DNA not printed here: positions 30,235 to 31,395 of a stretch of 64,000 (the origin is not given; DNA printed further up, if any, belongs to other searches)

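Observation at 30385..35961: Gram-negative 'dedicated sortase' cassette: VIT-vWA LPQTA target + sortase, with a divergent OmpR/histidine-kinase pair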

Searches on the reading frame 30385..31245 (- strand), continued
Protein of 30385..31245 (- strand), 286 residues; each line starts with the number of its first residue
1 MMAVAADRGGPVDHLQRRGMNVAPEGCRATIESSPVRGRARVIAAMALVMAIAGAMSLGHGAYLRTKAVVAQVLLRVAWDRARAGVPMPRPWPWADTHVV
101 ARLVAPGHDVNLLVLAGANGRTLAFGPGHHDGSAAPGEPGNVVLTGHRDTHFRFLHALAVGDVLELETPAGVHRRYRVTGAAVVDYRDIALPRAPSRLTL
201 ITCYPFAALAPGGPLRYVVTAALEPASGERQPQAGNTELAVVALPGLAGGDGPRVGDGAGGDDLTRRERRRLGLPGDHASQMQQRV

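Call 46: search_solved_structures(query=A1, max_evalue=0.001, show_alignments=2)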
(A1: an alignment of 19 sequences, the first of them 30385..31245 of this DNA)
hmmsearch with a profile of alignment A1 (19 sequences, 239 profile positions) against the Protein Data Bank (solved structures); distinct sequences matched with E-value up to 0.001: 40.
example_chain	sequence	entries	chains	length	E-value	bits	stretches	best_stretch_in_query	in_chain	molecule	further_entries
2ln7_A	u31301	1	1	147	1.3e-17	67.1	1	107-234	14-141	LPXTG-site transpeptidase family protein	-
8t28_A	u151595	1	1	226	7.8e-16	61.3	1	109-217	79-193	Class C sortase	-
2xwg_A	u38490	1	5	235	1.2e-11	47.6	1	108-217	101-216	SORTASE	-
6bwe_A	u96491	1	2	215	2.4e-11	46.6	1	106-218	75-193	Putative fimbrial associated sortase-like protein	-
5k9a_A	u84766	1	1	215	2.4e-11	46.6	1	106-218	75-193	Putative fimbrial associated sortase-like protein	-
4g1j_A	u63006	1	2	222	6.7e-11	45.1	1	108-217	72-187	Sortase family protein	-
3rbi_A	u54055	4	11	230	6.9e-11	45.1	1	108-217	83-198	Sortase family protein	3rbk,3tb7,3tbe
4d70_A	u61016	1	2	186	1e-09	41.2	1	126-232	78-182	SORTASE FAMILY PROTEIN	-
3rbj_A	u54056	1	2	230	2.8e-09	39.8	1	108-217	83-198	Sortase family protein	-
2w1j_A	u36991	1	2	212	4e-09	39.3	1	111-217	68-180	PUTATIVE SORTASE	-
4g1h_A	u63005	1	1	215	4.2e-09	39.2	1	109-217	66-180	Sortase family protein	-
2wts_A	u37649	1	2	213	9.2e-08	34.8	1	111-217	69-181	PUTATIVE SORTASE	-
9m4u_B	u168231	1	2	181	5e-07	32.4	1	110-216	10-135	Peptidase C60, sortase A and B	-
9iok_A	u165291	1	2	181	5.4e-07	32.3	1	110-216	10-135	Peptidase C60, sortase A and B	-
3o0p_A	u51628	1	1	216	5.5e-07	32.3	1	112-217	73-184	Sortase family protein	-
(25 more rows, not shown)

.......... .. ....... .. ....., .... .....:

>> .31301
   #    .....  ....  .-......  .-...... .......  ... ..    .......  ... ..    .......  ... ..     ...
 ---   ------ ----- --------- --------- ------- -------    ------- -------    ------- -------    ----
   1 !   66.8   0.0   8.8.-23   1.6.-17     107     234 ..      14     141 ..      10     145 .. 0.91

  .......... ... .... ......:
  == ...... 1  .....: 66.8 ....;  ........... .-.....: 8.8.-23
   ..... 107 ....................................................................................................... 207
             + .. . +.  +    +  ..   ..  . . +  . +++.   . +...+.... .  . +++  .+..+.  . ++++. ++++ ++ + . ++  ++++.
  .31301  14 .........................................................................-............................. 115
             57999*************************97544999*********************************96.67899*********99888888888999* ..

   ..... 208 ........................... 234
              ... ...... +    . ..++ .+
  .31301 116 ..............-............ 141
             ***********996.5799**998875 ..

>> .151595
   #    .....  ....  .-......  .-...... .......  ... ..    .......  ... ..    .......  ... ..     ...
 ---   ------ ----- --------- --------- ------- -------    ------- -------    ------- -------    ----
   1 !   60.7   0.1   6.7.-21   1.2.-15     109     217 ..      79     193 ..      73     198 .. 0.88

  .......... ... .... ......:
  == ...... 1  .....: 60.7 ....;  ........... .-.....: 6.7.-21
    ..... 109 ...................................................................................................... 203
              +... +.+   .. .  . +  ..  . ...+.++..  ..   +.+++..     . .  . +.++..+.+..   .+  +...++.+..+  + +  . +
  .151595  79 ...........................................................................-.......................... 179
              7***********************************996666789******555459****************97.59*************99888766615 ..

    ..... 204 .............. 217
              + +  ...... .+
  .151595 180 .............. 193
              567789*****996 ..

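Call 68: predict_structure(alignment_id=A1)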
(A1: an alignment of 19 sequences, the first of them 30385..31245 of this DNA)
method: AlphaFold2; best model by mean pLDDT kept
length: 286 residues; sequences in the alignment: 19
mean_pLDDT: 67.5   pTM: 0.55
mean pLDDT of the five models: 67.5, 65.8, 65.0, 64.7, 64.7
residues with pLDDT >= 90: 61; 70-90: 83; 50-70: 48; < 50: 94
segments of 3 or more residues with pLDDT < 50: 1-3, 8-10, 12-16, 18-21, 122-150, 206-212, 229-261
pLDDT, mean of each block of 10 residues (from residue 1): 50 48 50 65 95 93 83 89 87 81 90 76 36 44 47 82 93 93 81 78 56 68 76 39 35 42 60 63 49
secondary structure, 60 per line:
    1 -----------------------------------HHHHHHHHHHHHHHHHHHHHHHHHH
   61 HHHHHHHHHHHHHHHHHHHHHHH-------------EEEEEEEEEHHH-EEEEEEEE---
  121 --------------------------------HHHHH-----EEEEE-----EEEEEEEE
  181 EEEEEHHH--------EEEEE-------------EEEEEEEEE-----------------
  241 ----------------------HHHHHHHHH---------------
elements in order: H36-83 E97-105 E110-117 H153-157 E163-167 E173-185 E197-201 E215-223 H263-271

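Call 71: fold_search(model_id=the predicted structure, library=pdb)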
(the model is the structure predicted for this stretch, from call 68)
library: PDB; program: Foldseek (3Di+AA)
matches with E <= 10: 358; with E <= 0.001: 92
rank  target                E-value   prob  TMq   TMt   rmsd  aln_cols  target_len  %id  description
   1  5k9a                  4.2e-08  1.00  0.36  0.47  10.4       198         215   25  Sortase A from Corynebacterium diphtheriae (released 2016-06-15)
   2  6bwe_B                4.7e-08  1.00  0.36  0.53  10.2       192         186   27  Sortase A from Corynebacterium diphtheriae, lid mutant (released 2017-12-27)
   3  2xwg_A                9.7e-08  1.00  0.34  0.52   5.0       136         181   34  Crystal structure of sortase C-1 from Actinomyces oris (formerly Actinomyces naeslundii) (released 2011-02-23)
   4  2xwg_D                1.2e-07  1.00  0.34  0.51   5.1       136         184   34  Crystal structure of sortase C-1 from Actinomyces oris (formerly Actinomyces naeslundii) (released 2011-02-23)
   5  2xwg_C                1.2e-07  1.00  0.35  0.53   9.0       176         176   30  Crystal structure of sortase C-1 from Actinomyces oris (formerly Actinomyces naeslundii) (released 2011-02-23)
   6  7d6t_B                1.3e-07  1.00  0.36  0.53   9.7       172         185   20  X-ray structure of Clostridium perfringens sortase C with the C-terminal cell wall sorting motif. (released 2021-06-02)
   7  7cfj_A                1.4e-07  1.00  0.35  0.65   4.8       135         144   24  Crystal structure of housekeeping sortase SrtA from Lactobacillus rhamnosus GG (released 2022-03-02)
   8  2xwg_B                1.7e-07  1.00  0.34  0.51   5.0       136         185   34  Crystal structure of sortase C-1 from Actinomyces oris (formerly Actinomyces naeslundii) (released 2011-02-23)
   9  3rcc_Q                1.9e-07  1.00  0.32  0.63   5.0       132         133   26  Crystal Structure of the Streptococcus agalactiae Sortase A (released 2011-09-07)
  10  3tbe_C                2.4e-07  1.00  0.34  0.50  10.1       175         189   21  The crystal structure of the complex of Streptococcus agalactiae sortase C1 and MTSET (released 2011-10-26)
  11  3rcc_O                2.5e-07  1.00  0.33  0.65   5.0       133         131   25  Crystal Structure of the Streptococcus agalactiae Sortase A (released 2011-09-07)
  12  3tbe_D                2.7e-07  1.00  0.34  0.48  10.6       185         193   22  The crystal structure of the complex of Streptococcus agalactiae sortase C1 and MTSET (released 2011-10-26)
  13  3tbe_F                3.2e-07  1.00  0.33  0.48  10.3       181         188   22  The crystal structure of the complex of Streptococcus agalactiae sortase C1 and MTSET (released 2011-10-26)
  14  7f87_A                3.4e-07  1.00  0.35  0.65   4.8       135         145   24  Crystal structure of housekeeping sortase SrtA bound with self derived tripeptide from Lactobacillus rhamnosus GG (released 2022-07-06)
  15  6ixz_A                3.9e-07  1.00  0.36  0.52   9.3       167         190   20  X-ray structure of sortase C from Clostridium perfringens SM101 (released 2019-08-14)
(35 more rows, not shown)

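Call 75: search_protein_families(library=pfam, proteins=[window:30385-31245:-], max_evalue=1)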
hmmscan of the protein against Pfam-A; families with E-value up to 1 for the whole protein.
window:30385-31245:- (286 aa): 2 families
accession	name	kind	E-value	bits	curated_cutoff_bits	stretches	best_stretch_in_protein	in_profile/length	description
PF04203.18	Sortase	-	3.5e-25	88.6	26.6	1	105-223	3-124/125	Sortase domain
PF01812.26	5-FTHF_cyc-lig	-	0.01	16.2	27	1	187-263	67-143/186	5-formyltetrahydrofolate cyclo-ligase family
